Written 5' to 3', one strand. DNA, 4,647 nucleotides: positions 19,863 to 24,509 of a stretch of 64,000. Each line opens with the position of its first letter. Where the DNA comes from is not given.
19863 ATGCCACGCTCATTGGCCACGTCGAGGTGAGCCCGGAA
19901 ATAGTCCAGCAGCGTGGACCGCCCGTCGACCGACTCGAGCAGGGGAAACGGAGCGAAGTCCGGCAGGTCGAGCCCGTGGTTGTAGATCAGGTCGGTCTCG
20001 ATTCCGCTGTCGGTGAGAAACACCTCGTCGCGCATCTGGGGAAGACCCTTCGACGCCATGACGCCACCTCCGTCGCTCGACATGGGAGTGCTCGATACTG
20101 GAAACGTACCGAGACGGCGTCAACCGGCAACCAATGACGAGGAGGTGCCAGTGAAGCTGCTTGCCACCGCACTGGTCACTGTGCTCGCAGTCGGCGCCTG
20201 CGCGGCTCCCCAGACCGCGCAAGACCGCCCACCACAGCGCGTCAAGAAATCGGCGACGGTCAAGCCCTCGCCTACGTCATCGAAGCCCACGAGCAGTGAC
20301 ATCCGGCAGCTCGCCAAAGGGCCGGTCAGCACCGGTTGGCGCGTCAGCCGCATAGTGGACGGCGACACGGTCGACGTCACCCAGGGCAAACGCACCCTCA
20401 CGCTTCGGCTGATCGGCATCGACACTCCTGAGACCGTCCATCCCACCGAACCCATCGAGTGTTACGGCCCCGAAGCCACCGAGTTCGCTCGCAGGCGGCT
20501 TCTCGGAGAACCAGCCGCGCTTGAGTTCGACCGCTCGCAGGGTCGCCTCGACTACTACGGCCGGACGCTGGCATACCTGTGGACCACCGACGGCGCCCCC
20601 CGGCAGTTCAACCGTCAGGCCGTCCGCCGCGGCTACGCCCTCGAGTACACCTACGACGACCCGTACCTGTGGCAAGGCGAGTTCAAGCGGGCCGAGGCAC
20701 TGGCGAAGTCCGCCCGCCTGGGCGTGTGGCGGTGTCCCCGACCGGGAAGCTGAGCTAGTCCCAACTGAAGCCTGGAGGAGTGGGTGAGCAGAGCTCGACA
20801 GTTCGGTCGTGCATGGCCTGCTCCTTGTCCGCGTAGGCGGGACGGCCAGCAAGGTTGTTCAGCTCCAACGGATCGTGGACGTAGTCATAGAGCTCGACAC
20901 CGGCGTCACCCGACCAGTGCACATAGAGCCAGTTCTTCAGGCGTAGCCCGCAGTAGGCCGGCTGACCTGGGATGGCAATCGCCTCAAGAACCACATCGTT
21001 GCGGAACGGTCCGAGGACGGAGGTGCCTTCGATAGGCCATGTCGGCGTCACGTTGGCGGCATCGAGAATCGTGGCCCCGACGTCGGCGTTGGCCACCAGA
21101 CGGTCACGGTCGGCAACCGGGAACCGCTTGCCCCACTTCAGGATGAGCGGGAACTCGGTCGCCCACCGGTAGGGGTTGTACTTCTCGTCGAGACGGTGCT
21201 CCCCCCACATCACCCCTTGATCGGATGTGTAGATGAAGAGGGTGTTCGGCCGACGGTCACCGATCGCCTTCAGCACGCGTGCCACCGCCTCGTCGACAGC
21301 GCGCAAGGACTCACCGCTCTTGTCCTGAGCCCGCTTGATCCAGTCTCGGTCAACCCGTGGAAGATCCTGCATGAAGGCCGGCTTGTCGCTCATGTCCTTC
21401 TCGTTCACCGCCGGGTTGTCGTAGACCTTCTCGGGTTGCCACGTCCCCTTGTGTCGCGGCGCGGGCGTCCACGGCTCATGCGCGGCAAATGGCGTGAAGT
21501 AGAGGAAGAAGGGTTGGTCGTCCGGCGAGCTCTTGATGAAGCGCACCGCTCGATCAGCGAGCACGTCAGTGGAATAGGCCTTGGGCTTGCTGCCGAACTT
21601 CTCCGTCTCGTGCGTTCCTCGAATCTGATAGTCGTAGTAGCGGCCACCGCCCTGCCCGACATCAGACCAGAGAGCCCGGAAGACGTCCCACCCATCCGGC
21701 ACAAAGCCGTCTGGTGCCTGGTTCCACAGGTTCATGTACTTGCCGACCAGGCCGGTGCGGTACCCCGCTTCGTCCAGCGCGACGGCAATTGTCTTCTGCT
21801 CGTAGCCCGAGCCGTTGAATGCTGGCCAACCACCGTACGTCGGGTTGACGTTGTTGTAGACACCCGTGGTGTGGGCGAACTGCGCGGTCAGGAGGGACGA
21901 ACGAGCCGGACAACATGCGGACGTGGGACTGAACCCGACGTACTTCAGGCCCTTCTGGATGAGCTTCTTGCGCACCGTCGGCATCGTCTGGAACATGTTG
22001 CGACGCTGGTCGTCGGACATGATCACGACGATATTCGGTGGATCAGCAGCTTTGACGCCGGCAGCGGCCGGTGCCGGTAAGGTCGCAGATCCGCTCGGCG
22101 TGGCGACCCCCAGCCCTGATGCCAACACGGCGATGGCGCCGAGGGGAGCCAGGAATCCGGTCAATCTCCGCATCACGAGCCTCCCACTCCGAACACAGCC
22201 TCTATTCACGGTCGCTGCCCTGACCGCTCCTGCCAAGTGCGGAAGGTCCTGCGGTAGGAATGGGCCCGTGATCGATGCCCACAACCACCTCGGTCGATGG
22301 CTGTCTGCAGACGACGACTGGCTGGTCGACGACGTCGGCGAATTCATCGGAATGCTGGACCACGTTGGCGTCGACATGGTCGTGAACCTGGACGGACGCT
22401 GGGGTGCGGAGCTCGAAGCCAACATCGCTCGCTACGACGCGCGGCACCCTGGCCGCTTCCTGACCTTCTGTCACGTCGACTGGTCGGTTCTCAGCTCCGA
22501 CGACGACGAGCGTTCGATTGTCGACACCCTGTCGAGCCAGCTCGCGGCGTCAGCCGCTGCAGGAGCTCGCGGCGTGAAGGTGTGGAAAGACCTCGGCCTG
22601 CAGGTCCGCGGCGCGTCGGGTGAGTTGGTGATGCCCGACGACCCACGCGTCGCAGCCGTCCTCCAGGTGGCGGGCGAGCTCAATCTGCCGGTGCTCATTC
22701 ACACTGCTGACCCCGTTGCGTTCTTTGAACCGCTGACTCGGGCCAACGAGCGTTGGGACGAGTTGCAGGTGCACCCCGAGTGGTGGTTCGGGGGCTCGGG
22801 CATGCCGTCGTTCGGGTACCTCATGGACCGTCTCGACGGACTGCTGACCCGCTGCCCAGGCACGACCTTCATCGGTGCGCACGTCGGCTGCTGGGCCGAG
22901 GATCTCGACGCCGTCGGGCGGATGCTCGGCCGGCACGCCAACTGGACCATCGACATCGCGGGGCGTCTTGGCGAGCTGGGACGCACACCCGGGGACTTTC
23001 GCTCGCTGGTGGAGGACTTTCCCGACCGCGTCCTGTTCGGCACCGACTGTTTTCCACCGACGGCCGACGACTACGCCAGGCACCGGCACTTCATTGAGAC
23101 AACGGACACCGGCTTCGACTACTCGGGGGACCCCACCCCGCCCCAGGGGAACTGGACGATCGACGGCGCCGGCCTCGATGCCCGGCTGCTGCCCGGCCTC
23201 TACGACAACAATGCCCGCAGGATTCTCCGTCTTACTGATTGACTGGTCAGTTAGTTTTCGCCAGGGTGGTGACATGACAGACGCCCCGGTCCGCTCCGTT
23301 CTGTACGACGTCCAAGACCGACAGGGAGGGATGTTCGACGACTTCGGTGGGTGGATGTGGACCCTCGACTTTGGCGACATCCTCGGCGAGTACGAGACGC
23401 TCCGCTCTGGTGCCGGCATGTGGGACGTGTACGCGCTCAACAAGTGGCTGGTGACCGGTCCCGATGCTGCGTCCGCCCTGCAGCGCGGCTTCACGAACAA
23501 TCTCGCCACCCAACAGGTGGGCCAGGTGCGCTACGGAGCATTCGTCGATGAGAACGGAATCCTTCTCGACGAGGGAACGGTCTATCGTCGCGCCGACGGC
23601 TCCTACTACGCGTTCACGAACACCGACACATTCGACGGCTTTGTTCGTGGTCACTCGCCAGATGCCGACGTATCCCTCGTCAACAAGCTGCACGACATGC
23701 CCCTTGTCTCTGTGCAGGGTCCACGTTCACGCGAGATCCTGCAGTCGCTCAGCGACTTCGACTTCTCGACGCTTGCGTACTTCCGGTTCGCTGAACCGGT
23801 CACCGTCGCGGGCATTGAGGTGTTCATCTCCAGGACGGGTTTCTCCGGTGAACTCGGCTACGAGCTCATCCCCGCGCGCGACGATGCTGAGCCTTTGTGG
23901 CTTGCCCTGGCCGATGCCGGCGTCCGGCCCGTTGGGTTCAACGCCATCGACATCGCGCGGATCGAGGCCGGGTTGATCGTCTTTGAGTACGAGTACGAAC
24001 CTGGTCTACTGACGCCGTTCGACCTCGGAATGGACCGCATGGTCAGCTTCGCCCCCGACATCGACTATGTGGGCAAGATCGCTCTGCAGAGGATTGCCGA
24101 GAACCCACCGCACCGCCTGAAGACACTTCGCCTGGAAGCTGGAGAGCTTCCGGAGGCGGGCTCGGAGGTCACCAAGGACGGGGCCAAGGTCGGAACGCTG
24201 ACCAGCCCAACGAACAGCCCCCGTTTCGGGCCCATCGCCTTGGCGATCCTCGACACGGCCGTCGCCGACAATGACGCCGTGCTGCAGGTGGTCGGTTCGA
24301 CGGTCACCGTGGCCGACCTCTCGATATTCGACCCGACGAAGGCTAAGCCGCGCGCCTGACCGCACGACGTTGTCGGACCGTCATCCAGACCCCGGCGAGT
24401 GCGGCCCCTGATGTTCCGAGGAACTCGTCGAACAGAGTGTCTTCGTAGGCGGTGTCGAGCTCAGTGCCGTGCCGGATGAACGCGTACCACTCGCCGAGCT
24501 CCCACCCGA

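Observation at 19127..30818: Accessory catabolic cluster resembling a methylated-amine / osmolyte demethylation pathway but with unusual composition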

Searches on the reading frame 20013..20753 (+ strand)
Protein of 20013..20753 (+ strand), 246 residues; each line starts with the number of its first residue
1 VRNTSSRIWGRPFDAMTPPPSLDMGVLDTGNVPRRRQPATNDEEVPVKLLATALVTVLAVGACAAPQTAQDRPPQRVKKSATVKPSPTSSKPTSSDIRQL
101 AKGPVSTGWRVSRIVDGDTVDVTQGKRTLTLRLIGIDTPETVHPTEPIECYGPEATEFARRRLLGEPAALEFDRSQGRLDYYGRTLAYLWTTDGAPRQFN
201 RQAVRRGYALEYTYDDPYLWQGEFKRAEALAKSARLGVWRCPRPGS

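Call 5: search_protein_families(library=pfam, proteins=[window:20013-20753:+])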
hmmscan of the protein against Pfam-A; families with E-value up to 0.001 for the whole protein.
window:20013-20753:+ (246 aa): 1 family
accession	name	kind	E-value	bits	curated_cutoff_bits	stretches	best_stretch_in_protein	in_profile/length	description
PF00565.23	SNase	-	3.2e-20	73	21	1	130-240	1-106/107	Staphylococcal nuclease homologue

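Call 7: search_protein_families(library=ncbifam, proteins=[window:20013-20753:+], max_evalue=0.00001)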
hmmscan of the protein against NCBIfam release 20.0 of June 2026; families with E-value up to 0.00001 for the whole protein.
window:20013-20753:+ (246 aa): 2 families
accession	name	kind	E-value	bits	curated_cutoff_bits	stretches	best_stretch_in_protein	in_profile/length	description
NF047694.1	TnucaseNucIStaph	equivalog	5.3e-29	100.9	250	1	108-239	46-174/175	thermonuclease NucI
NF047969.1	CaNuclEcnA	equivalog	7.9e-21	74.6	180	1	110-240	8-149/151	calcium-activated nuclease EcnA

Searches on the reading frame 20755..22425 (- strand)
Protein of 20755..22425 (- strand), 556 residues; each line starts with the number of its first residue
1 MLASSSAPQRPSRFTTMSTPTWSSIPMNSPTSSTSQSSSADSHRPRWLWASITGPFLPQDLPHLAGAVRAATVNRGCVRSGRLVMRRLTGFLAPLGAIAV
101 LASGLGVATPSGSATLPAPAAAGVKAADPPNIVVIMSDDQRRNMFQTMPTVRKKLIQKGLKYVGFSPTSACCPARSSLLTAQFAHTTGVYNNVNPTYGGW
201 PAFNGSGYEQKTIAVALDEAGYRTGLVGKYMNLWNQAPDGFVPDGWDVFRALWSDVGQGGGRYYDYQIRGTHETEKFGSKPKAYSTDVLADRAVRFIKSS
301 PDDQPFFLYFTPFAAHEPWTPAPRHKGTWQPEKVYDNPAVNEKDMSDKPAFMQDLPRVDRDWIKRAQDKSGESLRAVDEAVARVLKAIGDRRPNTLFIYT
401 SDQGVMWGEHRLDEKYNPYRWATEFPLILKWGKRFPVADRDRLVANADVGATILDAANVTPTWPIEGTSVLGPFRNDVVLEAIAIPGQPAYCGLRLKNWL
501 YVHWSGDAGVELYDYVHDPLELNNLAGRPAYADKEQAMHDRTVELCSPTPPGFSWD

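Call 5: search_protein_families(library=pfam, proteins=[window:20755-22425:-])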
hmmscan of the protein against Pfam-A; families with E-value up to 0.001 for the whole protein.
window:20755-22425:- (556 aa): 2 families
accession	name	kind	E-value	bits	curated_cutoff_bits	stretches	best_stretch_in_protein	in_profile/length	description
PF00884.28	Sulfatase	-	2.2e-39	136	25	1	130-459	1-301/301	Sulfatase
PF16347.10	SGSH_C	-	1.5e-10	41.9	29.3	1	408-544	1-150/154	N-sulphoglucosamine sulphohydrolase, C-terminal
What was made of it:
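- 20755..22173 (-): Secreted S1-family sulfatase. A variable passenger. PF00884 and PF16347 (call 5).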

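Call 7: search_protein_families(library=ncbifam, proteins=[window:20755-22425:-], max_evalue=0.00001)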
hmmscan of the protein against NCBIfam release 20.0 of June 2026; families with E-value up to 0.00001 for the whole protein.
window:20755-22425:- (556 aa): 4 families
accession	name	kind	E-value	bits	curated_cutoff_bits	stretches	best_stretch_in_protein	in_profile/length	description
NF010322.0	PRK13759.1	equivalog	1.3e-31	109.6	481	2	275-546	171-457/486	arylsulfatase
TIGR03417.1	chol_sulfatase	equivalog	8.6e-21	74.4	433.45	1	302-541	181-435/500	choline-sulfatase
NF045661.1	HdlasePehA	equivalog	7.1e-14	51.3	900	0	275-471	171-389/506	phosphoric/sulfuric ester hydrolase PehA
NF052527.1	Mn_arylsulf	exception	4.5e-08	32.4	850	0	282-553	176-459/479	manganese-dependent arylsulfatase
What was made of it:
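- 20755..22173 (-): The choline-sulfatase model scores 74 bits against a cutoff of 433 (call 7).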

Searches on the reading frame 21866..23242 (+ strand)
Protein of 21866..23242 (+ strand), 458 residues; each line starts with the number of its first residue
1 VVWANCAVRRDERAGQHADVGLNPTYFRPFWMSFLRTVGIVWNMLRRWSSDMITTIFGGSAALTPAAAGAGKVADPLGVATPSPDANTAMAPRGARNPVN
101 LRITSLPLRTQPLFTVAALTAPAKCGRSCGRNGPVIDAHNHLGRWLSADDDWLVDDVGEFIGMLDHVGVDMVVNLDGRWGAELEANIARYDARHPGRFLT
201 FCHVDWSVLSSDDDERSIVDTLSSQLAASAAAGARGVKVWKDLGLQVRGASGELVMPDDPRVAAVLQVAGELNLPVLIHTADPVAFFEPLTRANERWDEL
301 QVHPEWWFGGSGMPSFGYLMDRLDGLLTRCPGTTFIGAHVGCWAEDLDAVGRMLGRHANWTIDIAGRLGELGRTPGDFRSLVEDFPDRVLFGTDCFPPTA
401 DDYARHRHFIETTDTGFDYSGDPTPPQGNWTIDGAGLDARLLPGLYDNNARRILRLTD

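Call 5: search_protein_families(library=pfam, proteins=[window:21866-23242:+])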
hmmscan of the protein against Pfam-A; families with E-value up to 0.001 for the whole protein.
window:21866-23242:+ (458 aa): 1 family
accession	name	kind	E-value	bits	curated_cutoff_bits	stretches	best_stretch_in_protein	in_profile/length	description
PF04909.20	Amidohydro_2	-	6.1e-15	56.2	26.4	1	151-456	30-289/289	Amidohydrolase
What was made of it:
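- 22268..23242 (+): Amidohydro_2 (PF04909) metal hydrolase, 324 aa. It lies upstream of the operator, so it is probably a passenger. PF04909 at 56 bits (call 5).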

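Call 7: search_protein_families(library=ncbifam, proteins=[window:21866-23242:+], max_evalue=0.00001)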
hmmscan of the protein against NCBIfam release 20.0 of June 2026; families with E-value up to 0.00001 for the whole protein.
window:21866-23242:+ (458 aa): 0 families

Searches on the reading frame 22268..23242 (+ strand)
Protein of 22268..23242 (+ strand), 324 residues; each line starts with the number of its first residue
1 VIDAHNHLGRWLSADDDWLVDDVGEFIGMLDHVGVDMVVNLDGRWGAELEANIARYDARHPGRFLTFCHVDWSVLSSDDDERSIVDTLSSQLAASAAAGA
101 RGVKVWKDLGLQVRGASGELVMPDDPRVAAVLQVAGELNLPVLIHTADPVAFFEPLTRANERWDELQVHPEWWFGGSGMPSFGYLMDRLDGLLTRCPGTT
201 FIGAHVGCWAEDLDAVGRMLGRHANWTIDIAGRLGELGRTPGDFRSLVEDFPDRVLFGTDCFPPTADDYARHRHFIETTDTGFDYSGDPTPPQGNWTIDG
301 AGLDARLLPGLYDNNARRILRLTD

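Call 32: search_solved_structures(query=window:22268-23242:+, max_evalue=0.001)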
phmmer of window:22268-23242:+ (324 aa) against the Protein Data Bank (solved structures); distinct sequences matched with E-value up to 0.001: 0.

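Call 55: search_protein_families(library=ncbifam, proteins=[window:22268-23242:+], max_evalue=0.001)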
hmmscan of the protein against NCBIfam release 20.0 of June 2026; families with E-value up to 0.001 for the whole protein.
window:22268-23242:+ (324 aa): 0 families
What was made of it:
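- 22268..23242 (+): It has no PDB or NCBIfam hit (calls 32, 55).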

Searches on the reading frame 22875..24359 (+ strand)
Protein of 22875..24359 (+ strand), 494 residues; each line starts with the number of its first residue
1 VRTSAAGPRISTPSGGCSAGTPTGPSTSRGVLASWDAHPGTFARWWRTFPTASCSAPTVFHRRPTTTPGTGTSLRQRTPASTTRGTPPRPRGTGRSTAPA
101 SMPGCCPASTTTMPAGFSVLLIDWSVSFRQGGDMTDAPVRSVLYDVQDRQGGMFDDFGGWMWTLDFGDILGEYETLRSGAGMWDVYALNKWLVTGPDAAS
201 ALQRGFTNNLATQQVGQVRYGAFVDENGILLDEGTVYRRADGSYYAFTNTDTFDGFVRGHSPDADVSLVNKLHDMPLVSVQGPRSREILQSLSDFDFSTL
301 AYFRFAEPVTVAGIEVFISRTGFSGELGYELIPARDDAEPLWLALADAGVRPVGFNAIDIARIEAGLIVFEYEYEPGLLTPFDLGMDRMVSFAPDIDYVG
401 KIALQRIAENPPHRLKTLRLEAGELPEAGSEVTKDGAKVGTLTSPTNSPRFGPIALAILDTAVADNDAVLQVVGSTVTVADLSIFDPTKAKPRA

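Call 5: search_protein_families(library=pfam, proteins=[window:22875-24359:+])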
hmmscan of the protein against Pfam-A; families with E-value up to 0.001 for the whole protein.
window:22875-24359:+ (494 aa): 2 families
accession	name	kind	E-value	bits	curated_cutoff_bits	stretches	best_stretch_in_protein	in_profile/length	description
PF01571.26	GCV_T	-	3.3e-59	200.7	25.6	1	143-388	1-254/255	Aminomethyltransferase folate-binding domain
PF08669.17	GCV_T_C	-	5.7e-07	29.8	25.9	1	414-472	2-62/80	Glycine cleavage T-protein C-terminal barrel domain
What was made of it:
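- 23274..24359 (+): GcvT-like THF-dependent aminomethyltransferase-family protein (361 aa). A regulon member. PF01571 at 200.7 bits and PF08669 (call 5).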

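Call 7: search_protein_families(library=ncbifam, proteins=[window:22875-24359:+], max_evalue=0.00001)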
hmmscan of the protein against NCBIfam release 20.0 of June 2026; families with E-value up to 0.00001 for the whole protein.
window:22875-24359:+ (494 aa): 8 families
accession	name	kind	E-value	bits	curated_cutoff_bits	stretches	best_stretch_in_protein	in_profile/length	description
NF001567.0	PRK00389.1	subfamily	3.7e-62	210.3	300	1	140-473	5-339/359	glycine cleavage system aminomethyltransferase GcvT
NF053776.1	TmaoDeMthMsil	equivalog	6.8e-57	193.5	1100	1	169-494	418-763/763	trimethylamine N-oxide demethylase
TIGR00528.1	gcvT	equivalog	5.8e-47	160.3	235.85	1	140-471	3-342/362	glycine cleavage system aminomethyltransferase GcvT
TIGR01372.1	soxA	subfamily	6.3e-43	146.7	1164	1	138-490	607-992/996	sarcosine oxidase subunit alpha family protein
NF009133.0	PRK12486.1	equivalog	3.1e-34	118.5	410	1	166-472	41-352/369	dimethylsulfoniopropionate demethylase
NF010093.0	PRK13579.1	equivalog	1.9e-33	115.8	459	1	143-472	14-349/371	glycine cleavage system aminomethyltransferase GcvT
NF047633.1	SyrngDmethDesA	equivalog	4.7e-11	41.9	800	0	279-350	158-228/453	syringate O-demethylase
NF047885.1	VanMgalDeMLigM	equivalog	1.2e-07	31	580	0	275-368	155-251/461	vanillate/3-O-methylgallate O-demethylase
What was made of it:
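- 23274..24359 (+): It falls below all GcvT, DmdA and Tdm cutoffs (call 7).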
